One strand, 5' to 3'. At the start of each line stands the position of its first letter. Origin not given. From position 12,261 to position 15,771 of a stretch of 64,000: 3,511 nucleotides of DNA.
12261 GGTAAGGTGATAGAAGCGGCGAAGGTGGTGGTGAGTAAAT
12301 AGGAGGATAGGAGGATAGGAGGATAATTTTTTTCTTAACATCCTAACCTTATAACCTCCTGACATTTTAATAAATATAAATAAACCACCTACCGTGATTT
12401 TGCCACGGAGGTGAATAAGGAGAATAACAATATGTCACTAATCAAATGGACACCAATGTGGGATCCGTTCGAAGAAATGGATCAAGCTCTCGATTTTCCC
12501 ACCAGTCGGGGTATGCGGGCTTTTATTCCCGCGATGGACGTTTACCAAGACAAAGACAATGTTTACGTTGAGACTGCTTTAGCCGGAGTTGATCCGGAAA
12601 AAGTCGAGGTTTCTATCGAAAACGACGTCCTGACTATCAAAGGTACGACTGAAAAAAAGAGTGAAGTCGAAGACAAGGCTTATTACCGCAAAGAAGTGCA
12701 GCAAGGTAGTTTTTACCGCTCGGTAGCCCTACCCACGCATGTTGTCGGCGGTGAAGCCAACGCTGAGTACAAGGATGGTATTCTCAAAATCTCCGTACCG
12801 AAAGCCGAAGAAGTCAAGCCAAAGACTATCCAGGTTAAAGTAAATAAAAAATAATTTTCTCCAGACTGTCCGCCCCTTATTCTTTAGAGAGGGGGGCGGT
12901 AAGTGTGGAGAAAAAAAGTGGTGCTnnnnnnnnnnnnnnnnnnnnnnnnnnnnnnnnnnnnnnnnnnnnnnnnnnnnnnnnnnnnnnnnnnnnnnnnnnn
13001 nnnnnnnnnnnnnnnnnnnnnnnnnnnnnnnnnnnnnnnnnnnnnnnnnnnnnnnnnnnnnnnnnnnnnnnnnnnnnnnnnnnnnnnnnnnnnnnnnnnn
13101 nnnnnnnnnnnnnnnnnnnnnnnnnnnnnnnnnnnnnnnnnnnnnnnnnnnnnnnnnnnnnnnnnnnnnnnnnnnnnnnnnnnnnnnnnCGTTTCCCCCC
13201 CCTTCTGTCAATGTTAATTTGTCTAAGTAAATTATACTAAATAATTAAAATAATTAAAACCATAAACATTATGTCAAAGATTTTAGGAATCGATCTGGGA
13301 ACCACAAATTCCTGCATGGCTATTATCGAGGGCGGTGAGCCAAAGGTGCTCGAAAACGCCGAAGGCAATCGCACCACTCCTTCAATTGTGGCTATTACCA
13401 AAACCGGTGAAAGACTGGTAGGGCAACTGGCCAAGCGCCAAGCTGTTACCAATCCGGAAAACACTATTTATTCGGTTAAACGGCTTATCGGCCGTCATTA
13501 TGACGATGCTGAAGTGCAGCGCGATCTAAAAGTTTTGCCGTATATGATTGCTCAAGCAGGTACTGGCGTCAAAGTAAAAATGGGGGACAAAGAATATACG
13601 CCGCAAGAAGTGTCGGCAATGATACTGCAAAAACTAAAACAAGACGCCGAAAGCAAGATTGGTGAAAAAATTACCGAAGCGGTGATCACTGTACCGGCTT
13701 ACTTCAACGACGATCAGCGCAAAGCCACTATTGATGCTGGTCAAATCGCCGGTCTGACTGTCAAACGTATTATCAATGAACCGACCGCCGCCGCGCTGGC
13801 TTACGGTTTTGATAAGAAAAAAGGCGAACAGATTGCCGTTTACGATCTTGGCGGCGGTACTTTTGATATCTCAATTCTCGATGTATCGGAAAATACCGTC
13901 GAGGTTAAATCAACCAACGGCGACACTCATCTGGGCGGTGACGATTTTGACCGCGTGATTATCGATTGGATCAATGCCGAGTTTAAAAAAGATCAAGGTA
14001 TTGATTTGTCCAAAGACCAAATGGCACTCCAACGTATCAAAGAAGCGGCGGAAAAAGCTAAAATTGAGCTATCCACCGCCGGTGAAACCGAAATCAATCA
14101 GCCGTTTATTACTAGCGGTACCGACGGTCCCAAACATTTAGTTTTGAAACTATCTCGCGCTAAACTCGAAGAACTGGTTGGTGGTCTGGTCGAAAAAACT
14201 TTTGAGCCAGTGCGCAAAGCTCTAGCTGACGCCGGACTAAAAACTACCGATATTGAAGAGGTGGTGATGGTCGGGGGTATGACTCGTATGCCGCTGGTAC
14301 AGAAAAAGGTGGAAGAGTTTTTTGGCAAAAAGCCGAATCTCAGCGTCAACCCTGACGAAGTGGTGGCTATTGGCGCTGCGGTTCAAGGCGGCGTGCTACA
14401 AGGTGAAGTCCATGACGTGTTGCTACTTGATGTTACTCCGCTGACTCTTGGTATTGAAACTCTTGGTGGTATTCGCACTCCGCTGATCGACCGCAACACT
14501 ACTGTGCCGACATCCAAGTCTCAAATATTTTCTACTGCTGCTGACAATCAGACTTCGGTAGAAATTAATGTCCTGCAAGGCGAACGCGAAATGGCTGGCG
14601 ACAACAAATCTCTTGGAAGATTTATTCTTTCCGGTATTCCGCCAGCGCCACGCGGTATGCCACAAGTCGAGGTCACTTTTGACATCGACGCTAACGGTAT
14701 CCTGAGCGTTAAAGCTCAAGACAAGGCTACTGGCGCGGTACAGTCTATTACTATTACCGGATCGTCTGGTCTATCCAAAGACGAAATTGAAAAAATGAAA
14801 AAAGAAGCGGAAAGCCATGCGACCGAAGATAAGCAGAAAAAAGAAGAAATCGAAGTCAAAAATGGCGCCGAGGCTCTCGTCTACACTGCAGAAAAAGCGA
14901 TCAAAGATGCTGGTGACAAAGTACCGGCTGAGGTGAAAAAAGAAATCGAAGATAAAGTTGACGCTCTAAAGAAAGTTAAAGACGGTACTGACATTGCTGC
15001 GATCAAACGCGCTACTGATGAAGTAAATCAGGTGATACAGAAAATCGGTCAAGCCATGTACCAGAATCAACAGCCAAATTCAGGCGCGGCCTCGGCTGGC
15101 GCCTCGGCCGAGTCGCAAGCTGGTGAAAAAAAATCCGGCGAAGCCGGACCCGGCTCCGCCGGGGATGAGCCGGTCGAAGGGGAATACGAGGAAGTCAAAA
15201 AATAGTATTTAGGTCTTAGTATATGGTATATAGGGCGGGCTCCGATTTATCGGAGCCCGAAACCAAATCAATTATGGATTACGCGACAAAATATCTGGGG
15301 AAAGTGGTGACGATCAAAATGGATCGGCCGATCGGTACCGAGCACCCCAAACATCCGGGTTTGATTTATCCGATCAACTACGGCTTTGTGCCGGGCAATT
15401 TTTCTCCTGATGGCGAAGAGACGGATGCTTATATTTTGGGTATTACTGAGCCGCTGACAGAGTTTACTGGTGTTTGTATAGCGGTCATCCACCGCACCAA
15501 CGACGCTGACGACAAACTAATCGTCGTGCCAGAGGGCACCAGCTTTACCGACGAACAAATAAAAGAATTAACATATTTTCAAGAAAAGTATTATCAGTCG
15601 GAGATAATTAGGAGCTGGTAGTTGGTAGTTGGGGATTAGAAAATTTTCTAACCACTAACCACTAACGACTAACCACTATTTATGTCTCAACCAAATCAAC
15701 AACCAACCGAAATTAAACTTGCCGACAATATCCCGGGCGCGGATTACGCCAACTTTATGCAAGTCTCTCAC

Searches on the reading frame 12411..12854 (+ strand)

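Call 13: search_protein_families(library=pfam, proteins=[window:12411-12854:+])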
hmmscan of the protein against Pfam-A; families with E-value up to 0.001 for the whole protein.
window:12411-12854:+ (147 aa): 2 families
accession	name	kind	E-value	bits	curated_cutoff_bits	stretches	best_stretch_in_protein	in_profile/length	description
PF00011.27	HSP20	-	1.4e-19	70.5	20.8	1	44-143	2-102/102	Hsp20/alpha crystallin family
PF17886.7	ArsA_HSP20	-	2.9e-07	30.4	22.5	1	49-128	2-62/63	HSP20-like domain found in ArsA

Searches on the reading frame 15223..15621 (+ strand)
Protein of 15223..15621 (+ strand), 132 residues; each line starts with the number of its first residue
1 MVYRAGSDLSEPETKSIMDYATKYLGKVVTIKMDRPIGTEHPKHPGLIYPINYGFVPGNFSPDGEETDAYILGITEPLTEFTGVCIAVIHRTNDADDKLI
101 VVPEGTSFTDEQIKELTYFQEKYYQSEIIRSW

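Call 13: search_protein_families(library=pfam, proteins=[window:15223-15621:+])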
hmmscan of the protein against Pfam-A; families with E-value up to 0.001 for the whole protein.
window:15223-15621:+ (132 aa): 1 family
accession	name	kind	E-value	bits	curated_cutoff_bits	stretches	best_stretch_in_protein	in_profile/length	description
PF00719.24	Pyrophosphatase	-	1.4e-07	31.8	23.5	1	42-123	27-111/153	Inorganic pyrophosphatase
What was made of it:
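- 15616..15678 (+): Hairpin 2. The 5' arm (TGGTAGT)x2.4 contains the stop TAG (15619-15621) of the pyrophosphatase-like gene. The centre is the palindrome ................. The 3' arm (CTAACCA)x4.4 ends 3 nt before the ATG (15682) of the DUF3467 gene. Pfam call 13.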
